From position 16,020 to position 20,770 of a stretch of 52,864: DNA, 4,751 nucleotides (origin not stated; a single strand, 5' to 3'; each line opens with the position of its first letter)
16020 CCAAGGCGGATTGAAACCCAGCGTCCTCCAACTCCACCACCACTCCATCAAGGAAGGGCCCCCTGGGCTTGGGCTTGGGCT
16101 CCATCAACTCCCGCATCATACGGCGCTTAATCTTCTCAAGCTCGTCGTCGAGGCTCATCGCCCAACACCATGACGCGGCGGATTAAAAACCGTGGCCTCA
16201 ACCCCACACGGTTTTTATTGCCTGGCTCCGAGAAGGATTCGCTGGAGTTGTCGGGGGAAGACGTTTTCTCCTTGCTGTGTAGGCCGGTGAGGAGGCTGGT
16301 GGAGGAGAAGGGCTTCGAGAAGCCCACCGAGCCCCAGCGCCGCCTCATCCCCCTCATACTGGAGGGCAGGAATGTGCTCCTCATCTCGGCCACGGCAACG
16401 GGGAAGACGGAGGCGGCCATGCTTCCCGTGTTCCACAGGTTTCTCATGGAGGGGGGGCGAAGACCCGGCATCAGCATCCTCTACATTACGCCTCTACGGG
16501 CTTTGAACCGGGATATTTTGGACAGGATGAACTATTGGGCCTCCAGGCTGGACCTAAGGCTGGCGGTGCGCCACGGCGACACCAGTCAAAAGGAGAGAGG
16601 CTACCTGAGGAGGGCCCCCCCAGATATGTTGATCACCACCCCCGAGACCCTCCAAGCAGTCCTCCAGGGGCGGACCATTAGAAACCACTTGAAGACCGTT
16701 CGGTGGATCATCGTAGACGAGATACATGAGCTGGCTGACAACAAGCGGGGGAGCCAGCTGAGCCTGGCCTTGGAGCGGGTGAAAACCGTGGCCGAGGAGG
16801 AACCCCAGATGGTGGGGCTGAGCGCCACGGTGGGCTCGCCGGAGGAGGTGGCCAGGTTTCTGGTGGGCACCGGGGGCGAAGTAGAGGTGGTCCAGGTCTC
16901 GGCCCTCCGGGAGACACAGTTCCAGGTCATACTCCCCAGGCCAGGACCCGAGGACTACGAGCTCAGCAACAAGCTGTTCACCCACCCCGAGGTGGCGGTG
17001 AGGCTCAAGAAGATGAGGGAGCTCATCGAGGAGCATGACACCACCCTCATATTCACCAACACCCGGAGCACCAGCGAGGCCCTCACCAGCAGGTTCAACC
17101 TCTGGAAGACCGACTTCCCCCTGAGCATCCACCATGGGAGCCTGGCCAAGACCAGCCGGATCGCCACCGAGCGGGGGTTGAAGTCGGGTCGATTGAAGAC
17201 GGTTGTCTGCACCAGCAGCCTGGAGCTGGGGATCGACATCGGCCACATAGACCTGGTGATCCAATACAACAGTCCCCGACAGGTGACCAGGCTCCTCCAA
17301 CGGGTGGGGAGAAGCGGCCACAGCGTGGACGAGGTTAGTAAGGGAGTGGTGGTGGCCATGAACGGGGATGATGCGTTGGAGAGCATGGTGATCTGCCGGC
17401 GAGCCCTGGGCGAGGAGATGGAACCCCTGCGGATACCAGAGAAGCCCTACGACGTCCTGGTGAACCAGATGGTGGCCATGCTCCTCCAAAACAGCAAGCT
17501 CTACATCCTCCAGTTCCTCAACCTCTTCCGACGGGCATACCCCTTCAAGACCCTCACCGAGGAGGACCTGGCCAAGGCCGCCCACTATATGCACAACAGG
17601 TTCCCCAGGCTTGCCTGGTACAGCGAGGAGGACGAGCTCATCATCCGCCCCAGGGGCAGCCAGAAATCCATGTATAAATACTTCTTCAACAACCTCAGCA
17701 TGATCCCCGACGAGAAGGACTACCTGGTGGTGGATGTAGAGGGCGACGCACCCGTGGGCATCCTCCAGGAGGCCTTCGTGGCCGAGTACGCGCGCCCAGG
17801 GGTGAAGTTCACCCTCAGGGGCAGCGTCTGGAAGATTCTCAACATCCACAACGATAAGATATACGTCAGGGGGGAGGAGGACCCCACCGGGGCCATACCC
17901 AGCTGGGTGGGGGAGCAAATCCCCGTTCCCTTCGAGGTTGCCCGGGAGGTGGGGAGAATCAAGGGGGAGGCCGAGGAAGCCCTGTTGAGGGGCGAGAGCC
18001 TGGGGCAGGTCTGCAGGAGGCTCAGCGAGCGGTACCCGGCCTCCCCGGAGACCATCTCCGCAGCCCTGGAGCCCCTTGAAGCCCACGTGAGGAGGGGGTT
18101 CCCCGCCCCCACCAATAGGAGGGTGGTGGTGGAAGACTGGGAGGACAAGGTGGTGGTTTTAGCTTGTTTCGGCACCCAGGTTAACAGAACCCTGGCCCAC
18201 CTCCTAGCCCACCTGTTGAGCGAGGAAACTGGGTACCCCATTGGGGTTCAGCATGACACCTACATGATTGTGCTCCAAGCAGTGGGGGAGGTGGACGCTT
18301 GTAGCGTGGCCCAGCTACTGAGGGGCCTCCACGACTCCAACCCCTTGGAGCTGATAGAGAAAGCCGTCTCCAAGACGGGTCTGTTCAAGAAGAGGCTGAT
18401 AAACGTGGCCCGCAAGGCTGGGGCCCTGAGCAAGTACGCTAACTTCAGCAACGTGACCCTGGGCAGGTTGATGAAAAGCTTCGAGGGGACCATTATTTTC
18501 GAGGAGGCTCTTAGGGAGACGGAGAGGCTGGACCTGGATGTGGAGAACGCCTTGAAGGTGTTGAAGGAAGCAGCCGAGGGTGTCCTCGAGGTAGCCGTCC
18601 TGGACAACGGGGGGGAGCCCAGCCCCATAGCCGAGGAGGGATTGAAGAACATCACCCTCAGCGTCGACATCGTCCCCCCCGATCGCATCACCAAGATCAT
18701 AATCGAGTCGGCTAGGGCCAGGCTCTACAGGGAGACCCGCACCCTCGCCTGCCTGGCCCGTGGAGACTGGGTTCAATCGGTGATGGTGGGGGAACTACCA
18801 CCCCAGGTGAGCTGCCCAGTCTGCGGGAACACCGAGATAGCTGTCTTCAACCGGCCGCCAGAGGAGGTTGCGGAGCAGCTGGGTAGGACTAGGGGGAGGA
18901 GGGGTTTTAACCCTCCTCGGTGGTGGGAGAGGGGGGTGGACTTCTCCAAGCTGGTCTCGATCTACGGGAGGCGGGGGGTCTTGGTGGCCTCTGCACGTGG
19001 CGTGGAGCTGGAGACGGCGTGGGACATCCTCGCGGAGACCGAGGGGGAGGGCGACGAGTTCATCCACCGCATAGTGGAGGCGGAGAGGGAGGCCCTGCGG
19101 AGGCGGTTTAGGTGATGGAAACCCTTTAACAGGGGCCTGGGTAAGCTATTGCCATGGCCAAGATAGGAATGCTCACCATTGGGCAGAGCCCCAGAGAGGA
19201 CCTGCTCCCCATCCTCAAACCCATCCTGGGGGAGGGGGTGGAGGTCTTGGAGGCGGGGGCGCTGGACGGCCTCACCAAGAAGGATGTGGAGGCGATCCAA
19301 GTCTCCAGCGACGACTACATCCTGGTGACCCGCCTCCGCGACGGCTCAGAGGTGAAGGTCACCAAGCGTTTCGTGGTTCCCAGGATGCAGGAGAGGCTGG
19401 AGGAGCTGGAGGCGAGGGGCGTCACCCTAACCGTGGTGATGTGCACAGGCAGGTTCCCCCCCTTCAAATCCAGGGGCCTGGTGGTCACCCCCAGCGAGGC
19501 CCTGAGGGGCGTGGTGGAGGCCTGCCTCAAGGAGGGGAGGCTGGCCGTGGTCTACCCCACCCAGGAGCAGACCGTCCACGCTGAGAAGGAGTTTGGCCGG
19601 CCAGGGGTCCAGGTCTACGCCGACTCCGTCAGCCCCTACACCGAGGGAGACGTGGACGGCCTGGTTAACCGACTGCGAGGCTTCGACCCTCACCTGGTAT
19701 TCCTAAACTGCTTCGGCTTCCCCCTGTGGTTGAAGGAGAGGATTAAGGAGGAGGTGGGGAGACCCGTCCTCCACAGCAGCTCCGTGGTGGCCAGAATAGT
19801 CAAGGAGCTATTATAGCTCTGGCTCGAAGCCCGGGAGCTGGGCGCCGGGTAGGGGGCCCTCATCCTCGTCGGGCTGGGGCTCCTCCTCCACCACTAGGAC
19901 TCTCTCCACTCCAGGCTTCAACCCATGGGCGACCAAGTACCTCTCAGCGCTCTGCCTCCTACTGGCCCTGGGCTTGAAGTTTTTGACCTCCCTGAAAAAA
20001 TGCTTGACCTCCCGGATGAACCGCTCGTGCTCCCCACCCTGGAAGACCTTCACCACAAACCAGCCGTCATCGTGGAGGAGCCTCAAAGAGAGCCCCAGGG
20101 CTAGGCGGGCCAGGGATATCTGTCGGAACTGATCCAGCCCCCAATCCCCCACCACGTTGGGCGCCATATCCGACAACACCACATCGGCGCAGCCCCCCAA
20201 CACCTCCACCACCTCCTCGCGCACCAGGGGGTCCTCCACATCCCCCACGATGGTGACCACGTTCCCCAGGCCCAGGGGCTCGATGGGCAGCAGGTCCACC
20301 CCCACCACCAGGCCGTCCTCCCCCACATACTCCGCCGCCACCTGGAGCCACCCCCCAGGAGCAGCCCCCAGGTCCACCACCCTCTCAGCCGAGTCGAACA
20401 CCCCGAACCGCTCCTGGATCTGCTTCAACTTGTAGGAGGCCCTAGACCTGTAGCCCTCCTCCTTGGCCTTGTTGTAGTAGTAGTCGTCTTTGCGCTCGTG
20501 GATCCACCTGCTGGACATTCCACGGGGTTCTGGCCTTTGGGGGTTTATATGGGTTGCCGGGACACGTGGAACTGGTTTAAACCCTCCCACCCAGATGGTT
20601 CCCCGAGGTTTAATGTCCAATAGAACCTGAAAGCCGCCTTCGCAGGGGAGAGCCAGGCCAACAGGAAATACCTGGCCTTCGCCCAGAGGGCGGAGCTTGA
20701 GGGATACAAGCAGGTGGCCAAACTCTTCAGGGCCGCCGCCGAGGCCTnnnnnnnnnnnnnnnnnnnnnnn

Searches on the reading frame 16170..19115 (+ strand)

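Call 78: search_protein_families(library=pfam, proteins=[window:16170-19115:+], max_evalue=0.00001)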
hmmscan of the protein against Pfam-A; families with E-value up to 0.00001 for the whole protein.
window:16170-19115:+ (981 aa): 5 families
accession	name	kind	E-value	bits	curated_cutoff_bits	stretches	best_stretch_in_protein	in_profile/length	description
PF00270.35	DEAD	-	5.7e-36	124.2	26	1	53-224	1-164/167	DEAD/DEAH box helicase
PF08494.16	DEAD_assoc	-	8.5e-30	104.4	23.5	1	647-821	2-191/191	DEAD/H associated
PF00271.37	Helicase_C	-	5.7e-19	68.8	23.5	1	280-383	4-107/110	Helicase conserved C-terminal domain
PF19306.5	WH_Lhr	-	3.7e-16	59.4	27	1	415-570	6-162/168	Large helicase-related protein, winged helix domain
PF04851.21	ResIII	-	4e-07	30.5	22.5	1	66-221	23-162/164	Type III restriction enzyme, res subunit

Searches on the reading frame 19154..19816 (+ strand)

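Call 90: search_protein_families(library=pfam, proteins=[window:19154-19816:+], max_evalue=0.000001)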
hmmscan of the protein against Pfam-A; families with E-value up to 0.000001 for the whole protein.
window:19154-19816:+ (220 aa): 1 family
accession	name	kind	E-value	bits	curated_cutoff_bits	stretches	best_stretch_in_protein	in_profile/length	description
PF07302.16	AroM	-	1.3e-63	214.9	23.8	1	4-220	1-219/219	AroM protein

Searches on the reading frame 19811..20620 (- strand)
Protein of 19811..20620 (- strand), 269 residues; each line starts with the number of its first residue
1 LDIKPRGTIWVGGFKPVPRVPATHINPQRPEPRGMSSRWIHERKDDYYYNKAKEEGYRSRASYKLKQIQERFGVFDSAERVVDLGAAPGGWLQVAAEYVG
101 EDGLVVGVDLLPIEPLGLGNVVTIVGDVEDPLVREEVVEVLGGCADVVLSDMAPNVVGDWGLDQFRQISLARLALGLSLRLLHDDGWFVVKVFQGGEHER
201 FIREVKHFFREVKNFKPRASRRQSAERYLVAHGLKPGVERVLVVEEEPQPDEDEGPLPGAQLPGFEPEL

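Call 90: search_protein_families(library=pfam, proteins=[window:19811-20620:-], max_evalue=0.000001)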
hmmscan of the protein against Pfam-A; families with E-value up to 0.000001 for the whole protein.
window:19811-20620:- (269 aa): 1 family
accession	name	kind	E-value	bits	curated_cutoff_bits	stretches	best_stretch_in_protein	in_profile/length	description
PF01728.25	FtsJ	-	4.1e-53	180.4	24.1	1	57-233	1-180/181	FtsJ-like methyltransferase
